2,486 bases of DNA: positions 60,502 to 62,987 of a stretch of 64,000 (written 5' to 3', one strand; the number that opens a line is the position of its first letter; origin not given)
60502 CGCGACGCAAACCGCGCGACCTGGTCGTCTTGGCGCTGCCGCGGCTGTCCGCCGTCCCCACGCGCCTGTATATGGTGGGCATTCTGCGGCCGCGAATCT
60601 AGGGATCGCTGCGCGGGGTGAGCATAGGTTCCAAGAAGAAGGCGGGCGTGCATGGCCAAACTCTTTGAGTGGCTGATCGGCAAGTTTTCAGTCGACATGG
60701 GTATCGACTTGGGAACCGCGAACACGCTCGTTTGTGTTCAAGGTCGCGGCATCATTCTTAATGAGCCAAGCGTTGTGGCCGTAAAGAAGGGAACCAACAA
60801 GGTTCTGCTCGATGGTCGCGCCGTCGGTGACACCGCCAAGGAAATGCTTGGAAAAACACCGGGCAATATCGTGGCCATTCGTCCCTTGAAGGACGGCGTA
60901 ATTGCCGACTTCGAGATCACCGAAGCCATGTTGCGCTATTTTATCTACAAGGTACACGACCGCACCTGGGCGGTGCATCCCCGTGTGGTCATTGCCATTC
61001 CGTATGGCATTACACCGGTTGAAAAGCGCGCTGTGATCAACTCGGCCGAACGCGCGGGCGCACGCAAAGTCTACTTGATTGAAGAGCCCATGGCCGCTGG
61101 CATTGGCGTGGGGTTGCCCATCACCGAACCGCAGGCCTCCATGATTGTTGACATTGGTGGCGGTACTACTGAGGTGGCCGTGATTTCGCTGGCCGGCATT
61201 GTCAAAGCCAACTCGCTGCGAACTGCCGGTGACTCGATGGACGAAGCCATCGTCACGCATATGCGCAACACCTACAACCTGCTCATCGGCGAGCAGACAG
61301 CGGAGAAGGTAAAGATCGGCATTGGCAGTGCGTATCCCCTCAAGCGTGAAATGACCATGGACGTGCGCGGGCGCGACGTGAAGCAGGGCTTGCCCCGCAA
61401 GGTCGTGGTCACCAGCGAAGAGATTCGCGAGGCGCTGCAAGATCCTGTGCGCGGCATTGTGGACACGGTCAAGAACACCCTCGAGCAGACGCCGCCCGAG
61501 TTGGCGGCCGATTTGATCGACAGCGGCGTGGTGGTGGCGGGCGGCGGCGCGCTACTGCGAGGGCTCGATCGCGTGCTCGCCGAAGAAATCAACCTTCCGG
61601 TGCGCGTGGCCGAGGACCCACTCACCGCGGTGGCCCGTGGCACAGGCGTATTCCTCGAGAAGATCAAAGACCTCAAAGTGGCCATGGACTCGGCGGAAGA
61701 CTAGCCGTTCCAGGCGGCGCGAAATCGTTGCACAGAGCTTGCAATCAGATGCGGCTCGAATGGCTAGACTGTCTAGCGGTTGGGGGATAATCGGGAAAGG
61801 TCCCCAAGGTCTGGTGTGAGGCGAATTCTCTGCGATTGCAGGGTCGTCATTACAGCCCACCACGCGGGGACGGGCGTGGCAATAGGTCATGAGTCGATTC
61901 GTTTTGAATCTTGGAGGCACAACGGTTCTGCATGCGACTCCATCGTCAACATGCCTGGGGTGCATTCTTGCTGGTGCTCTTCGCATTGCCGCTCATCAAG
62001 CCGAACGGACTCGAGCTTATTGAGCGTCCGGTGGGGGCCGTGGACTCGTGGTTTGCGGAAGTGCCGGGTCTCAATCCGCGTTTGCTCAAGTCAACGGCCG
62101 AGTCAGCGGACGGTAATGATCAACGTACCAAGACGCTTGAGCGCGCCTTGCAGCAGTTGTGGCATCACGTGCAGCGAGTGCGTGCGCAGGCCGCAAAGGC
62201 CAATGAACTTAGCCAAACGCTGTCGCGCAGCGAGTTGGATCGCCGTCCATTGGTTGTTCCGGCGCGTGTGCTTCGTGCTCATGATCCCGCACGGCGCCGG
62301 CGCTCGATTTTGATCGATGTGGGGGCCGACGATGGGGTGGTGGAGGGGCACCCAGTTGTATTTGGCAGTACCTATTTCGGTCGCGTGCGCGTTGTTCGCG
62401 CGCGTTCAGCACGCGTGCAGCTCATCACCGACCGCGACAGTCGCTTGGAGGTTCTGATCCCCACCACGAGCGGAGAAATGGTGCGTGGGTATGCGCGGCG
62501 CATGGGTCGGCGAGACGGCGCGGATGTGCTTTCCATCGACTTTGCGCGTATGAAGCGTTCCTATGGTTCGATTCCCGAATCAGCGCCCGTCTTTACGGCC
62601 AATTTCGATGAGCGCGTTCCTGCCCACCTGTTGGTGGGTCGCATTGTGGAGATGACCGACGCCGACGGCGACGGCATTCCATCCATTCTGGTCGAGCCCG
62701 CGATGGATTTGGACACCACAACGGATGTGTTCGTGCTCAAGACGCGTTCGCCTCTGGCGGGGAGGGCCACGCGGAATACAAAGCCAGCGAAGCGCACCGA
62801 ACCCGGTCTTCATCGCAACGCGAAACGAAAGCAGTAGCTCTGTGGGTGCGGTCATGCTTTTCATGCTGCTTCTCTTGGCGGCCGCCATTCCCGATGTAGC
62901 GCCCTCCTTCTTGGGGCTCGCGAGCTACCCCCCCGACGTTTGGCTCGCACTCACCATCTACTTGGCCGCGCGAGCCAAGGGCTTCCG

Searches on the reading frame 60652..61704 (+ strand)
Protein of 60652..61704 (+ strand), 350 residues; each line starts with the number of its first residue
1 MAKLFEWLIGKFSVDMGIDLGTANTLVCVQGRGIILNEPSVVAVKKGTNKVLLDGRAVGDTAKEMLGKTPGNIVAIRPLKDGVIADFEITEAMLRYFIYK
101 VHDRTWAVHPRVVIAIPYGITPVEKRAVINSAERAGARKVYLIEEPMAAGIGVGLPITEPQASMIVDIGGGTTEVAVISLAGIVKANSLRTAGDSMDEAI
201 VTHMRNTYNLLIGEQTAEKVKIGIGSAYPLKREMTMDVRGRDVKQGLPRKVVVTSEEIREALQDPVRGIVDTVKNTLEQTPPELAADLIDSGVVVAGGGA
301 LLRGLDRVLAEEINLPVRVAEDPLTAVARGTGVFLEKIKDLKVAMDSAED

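Call 49: search_protein_families(library=pfam, proteins=[window:60652-61704:+], max_evalue=0.0001)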
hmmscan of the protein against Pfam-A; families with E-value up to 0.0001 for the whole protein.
window:60652-61704:+ (350 aa): 4 families
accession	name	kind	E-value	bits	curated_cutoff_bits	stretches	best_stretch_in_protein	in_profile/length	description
PF06723.19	MreB_Mbl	-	5.4e-143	476.2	27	1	14-342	2-326/327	MreB/Mbl protein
PF14450.12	FtsA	-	1.7e-11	45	31.8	1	165-322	2-112/127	Cell division protein FtsA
PF00022.25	Actin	-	1.9e-11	43.6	27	1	39-206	31-189/410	Actin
PF00012.26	HSP70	-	5.6e-11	41.8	20.6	1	111-224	135-267/599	Hsp70 protein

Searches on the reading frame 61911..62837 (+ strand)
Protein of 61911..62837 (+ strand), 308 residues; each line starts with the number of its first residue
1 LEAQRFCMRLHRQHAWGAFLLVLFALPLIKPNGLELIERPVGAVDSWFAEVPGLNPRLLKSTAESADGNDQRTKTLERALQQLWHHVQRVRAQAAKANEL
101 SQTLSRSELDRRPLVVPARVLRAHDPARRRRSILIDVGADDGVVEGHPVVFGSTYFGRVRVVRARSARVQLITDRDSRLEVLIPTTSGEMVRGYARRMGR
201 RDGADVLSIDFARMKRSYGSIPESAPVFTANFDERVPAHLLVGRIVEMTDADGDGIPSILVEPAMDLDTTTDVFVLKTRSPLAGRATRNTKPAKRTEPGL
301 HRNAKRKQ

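Call 49: search_protein_families(library=pfam, proteins=[window:61911-62837:+], max_evalue=0.0001)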
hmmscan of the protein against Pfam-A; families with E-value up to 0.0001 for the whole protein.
window:61911-62837:+ (308 aa): 1 family
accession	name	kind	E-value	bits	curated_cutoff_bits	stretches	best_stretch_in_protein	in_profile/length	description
PF04085.20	MreC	-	9.4e-22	77.8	28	1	124-277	4-147/147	Rod shape-determining protein MreC, barrel core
